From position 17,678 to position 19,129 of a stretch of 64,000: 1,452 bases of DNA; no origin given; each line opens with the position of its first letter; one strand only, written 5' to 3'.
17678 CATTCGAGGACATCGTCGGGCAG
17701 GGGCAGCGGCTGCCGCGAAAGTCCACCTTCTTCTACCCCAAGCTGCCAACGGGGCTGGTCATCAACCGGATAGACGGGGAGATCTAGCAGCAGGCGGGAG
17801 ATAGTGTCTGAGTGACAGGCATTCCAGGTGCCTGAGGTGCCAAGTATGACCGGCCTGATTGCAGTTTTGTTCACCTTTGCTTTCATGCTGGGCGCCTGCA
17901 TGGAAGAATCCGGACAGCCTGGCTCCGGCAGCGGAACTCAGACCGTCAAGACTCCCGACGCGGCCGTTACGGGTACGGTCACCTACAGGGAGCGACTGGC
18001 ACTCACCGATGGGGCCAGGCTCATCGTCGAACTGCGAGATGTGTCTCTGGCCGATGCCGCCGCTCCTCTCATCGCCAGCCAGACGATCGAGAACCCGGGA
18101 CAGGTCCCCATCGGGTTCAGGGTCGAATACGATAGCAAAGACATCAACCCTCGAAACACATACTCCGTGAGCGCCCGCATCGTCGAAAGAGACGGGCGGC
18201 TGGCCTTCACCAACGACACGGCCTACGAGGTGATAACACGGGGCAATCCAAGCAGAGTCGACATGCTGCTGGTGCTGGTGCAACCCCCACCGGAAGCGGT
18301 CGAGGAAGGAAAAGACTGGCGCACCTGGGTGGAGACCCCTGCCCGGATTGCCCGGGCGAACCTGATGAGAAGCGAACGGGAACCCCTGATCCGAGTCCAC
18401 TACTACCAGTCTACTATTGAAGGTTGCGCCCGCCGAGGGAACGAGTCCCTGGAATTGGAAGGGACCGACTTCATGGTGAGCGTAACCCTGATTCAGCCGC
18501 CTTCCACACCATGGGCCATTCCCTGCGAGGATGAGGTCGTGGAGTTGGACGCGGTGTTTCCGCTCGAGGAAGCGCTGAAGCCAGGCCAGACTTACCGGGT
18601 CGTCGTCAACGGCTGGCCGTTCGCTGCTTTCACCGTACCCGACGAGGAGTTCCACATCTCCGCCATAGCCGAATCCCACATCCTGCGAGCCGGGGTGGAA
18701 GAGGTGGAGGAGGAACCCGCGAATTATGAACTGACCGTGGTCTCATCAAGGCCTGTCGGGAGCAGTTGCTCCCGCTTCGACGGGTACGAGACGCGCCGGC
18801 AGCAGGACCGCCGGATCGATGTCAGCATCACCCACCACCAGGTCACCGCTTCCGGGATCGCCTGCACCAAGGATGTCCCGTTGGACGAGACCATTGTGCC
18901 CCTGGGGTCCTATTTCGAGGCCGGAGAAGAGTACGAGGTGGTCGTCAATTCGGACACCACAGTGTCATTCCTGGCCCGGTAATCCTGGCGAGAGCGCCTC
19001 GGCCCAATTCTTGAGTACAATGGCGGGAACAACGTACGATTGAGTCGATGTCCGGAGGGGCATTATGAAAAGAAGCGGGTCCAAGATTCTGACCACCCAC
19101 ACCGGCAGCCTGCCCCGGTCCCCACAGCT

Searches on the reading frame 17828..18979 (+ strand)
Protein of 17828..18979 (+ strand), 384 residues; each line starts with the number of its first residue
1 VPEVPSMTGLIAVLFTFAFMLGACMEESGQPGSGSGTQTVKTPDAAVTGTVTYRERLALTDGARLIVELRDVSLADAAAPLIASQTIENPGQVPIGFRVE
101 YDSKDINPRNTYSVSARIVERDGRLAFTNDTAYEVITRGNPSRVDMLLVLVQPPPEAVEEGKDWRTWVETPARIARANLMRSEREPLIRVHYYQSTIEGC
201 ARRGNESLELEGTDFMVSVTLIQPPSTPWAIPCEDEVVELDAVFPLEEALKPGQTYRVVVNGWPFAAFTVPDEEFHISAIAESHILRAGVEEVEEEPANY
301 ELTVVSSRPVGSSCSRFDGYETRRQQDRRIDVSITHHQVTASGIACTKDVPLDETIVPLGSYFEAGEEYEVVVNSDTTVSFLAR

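Call 55: search_protein_families(library=pfam, proteins=[window:17828-18979:+], max_evalue=0.00001)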
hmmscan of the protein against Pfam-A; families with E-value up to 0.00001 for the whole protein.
window:17828-18979:+ (384 aa): 1 family
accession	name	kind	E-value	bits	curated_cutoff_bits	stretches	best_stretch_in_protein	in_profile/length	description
PF09619.16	YscW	-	2.7e-32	111.7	22.6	1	44-147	3-106/107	Type III secretion system lipoprotein chaperone (YscW)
